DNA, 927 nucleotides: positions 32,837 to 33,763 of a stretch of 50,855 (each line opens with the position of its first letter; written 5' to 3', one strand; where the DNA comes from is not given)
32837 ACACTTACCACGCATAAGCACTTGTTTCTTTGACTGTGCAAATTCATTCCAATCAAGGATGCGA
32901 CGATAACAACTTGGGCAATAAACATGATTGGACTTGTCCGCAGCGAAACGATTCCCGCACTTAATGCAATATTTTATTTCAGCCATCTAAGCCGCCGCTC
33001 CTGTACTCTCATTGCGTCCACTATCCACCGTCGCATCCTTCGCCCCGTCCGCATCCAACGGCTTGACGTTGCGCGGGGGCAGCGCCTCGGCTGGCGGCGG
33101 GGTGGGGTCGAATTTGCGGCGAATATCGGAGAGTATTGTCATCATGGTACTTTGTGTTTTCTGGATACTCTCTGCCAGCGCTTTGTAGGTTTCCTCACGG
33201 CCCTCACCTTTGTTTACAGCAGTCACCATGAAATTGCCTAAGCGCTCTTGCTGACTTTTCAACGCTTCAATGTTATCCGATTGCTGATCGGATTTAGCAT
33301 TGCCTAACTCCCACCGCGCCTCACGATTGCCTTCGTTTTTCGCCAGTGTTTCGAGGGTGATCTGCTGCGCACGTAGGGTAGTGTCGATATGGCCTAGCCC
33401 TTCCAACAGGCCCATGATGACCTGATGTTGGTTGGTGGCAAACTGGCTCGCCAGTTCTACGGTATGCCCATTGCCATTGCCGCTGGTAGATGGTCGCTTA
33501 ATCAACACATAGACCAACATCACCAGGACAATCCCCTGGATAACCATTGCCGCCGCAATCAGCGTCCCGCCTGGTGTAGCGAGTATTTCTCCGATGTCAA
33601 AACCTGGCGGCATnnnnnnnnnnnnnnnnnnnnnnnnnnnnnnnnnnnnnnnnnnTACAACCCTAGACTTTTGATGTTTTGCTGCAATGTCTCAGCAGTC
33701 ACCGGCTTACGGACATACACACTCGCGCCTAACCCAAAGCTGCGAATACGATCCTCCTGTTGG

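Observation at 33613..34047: An intact CheY-like receiver is the second gene of the phage lysis operon, with no kinase in the genome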

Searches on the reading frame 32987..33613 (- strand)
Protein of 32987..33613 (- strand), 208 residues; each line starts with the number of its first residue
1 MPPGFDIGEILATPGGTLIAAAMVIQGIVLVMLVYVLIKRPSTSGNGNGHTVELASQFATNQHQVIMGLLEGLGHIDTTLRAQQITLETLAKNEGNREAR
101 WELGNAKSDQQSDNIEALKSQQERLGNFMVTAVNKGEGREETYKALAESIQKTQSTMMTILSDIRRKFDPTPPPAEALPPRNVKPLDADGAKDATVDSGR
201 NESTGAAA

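Call 3: search_protein_families(library=pfam, proteins=[window:32987-33613:-], max_evalue=0.01)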
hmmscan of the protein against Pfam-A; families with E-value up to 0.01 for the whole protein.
window:32987-33613:- (208 aa): 0 families

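Call 6: search_protein_families(library=phrogs, proteins=[window:32987-33613:-], max_evalue=0.01)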
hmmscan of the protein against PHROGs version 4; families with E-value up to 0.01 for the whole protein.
window:32987-33613:- (208 aa): 0 families

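Call 26: find_related_loci(query=window:32987-33613:-, collection=viral_contigs, flank=8000)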
Query window:32987-33613:- (208 aa) in viral_contigs; peptide patterns used: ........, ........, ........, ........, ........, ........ (x = any residue, [..] = any of these).
1 stretches matched a pattern, but none encodes a relative of the query by tblastn (E <= 1e-3).

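Call 34: find_homologous_proteins(query=A4)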
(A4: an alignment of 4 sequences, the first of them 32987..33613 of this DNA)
Query A4 (4 sequences) (208 aa, profile of the alignment): 7 proteins with E <= 0.001 among 8000 candidates.
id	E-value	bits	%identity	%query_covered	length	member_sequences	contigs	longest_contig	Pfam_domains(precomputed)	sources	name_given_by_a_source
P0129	8.4e-104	364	100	100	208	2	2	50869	-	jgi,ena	-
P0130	5.7e-89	315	44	75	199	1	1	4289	-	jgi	jgi:hypothetical protein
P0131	3.8e-86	306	29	90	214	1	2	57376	-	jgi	jgi:hypothetical protein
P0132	5.7e-63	230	33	79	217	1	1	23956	-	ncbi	-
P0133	6.2e-56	207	31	82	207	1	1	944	-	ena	-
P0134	4.7e-52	194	63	81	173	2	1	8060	-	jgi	jgi:primosomal protein N'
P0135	1.5e-41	160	30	94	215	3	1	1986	-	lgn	-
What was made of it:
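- A profile search of 5.8 billion proteins finds 7 members of the partner family (call 34).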

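Call 35: find_encoding_contigs(protein=P0132, flank=10000, max_places=3)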
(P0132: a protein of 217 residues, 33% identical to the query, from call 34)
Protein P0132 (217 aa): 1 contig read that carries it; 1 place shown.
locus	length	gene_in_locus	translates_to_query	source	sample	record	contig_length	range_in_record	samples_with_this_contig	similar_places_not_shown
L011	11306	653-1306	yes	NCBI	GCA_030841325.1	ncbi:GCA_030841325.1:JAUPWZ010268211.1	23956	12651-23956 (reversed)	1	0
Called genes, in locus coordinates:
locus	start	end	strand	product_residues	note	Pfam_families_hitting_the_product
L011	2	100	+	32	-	?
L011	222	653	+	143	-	PF00072:Response_reg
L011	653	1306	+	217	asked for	-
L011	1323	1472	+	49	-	-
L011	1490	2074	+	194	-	-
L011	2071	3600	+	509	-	-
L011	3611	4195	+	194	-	-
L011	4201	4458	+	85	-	-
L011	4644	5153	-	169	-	-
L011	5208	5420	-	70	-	-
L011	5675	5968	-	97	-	PF12844:HTH_19, PF13443:HTH_26 (weak), PF13560:HTH_31, PF01381:HTH_3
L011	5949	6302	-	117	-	-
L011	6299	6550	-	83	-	-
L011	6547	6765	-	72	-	-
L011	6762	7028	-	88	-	-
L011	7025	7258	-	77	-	-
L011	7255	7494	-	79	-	-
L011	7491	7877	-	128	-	-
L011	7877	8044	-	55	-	-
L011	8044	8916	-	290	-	PF11523:DUF3223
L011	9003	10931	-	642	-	PF09250:Prim-Pol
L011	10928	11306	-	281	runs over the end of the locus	-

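Call 36: find_encoding_contigs(protein=P0134, flank=8000, max_places=3)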
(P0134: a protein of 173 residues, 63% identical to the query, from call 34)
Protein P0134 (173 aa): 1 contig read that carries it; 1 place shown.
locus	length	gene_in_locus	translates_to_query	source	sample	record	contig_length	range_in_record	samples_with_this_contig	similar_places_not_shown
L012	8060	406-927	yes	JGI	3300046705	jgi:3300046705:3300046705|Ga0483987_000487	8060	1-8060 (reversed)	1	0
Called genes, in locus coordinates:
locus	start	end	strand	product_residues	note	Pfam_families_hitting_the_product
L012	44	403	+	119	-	PF00072:Response_reg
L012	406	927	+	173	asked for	-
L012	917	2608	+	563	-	-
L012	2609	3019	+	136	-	-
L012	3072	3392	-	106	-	-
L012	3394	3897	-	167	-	-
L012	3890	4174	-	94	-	-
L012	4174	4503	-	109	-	-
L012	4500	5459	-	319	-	PF00589:Phage_integrase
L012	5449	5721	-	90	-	-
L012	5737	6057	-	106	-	-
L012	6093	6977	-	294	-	PF13392:HNH_3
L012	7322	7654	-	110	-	-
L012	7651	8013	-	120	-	-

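Call 37: find_encoding_contigs(protein=P0135, flank=3000, max_places=3)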
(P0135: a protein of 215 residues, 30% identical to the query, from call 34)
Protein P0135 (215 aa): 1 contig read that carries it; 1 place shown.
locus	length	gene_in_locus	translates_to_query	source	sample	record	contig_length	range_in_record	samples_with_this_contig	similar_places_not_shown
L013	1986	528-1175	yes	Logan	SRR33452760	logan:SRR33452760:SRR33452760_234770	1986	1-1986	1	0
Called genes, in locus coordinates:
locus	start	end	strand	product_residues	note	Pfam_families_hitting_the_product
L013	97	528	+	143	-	PF00072:Response_reg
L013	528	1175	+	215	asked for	-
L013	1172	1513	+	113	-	PF11750:DUF3307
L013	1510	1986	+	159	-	?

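Call 38: find_encoding_contigs(protein=P0133, flank=3000, max_places=3)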
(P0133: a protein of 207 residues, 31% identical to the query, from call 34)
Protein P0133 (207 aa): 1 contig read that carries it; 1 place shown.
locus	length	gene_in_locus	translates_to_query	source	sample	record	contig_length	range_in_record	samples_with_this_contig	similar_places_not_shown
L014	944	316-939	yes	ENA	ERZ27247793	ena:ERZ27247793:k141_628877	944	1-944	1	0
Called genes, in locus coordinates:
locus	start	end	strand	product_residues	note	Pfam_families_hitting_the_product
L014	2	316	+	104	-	?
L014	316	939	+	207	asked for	-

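Call 55: find_related_loci(query=A8, collection=viral_contigs, flank=10000)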
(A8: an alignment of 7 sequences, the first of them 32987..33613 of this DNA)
Query A8 (208 aa) in viral_contigs; peptide patterns used: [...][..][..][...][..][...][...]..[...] (x = any residue, [..] = any of these).
31 stretches matched a pattern, but none encodes a relative of the query by tblastn (E <= 1e-3).

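Call 58: find_related_loci(query=A9, collection=genome_contigs, flank=10000)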
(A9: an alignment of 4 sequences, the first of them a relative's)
Query A9 (214 aa) in genome_contigs; peptide patterns used: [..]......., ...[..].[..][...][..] (x = any residue, [..] = any of these).
147 stretches matched a pattern, but none encodes a relative of the query by tblastn (E <= 1e-3).
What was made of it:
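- Tried and rejected: GTDB genome scans with a partner alignment found nothing (call 58).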

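Call 68: search_protein_families(library=pfam, proteins=[L011:2071-3600:+, L012:917-2608:+, L012:2609-3019:+, L011:3611-4195:+, L011:1490-2074:+, L013:1172-1513:+, L013:1510-1986:+], max_evalue=0.05)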
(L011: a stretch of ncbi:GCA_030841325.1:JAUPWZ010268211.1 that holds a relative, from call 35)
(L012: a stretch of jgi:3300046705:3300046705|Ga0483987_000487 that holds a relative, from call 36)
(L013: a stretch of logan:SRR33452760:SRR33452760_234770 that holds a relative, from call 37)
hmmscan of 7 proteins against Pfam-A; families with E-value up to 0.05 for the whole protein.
L011:2071-3600:+ (509 aa): 0 families

L012:917-2608:+ (563 aa): 0 families

L012:2609-3019:+ (136 aa): 0 families

L011:3611-4195:+ (194 aa): 0 families

L011:1490-2074:+ (194 aa): 1 family
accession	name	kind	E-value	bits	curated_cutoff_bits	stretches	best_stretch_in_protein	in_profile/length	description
PF00430.23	ATP-synt_B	-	0.004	17.7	28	1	11-94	9-92/132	ATP synthase B/B' CF(0)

L013:1172-1513:+ (113 aa): 1 family
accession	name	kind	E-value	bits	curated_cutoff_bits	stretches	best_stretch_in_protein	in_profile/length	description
PF11750.13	DUF3307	-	8.4e-11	42.4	23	1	4-109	1-107/127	Protein of unknown function (DUF3307)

L013:1510-1986:+ (159 aa): 0 families

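Call 78: search_protein_families(library=ncbifam, proteins=[window:32987-33613:-, L011:3611-4195:+], max_evalue=0.05)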
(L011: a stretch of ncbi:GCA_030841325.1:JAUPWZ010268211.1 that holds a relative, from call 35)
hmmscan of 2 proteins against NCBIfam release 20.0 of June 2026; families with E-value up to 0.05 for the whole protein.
window:32987-33613:- (208 aa): 2 families
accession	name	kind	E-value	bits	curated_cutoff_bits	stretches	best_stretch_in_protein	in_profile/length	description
NF009300.0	PRK12657.1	equivalog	0.036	14.3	103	0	17-45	8-36/100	putative monovalent cation/H+ antiporter subunit F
NF004924.0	PRK06281.1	equivalog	0.044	13.7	137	0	13-42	30-59/154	putative monovalent cation/H+ antiporter subunit B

L011:3611-4195:+ (194 aa): 1 family
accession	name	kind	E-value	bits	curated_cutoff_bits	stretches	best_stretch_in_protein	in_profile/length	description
NF007813.0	PRK10522.1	equivalog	0.043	12.4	604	0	50-114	124-188/547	multidrug ABC transporter permease/ATP-binding protein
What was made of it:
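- No gene of the cassette matches a known holin, endolysin or spanin family by sequence (calls 3, 6, 78), and neither do the large proteins of the relatives (call 68). No cassette gene matches a known lysis family (calls 3, 6, 68, 78).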

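Call 97: search_dna_similar(query=L012:917-2608:+, collection=phages, mode=protein, max_evalue=0.01, max_rows=15)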
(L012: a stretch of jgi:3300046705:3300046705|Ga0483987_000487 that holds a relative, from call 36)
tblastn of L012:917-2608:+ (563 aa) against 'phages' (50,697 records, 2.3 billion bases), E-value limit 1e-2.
No match.

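Call 101: search_solved_structures(query=L012:917-2608:+, max_evalue=1)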
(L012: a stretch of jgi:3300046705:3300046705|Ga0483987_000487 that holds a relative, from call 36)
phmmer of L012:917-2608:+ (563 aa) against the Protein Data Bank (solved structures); distinct sequences matched with E-value up to 1: 0.
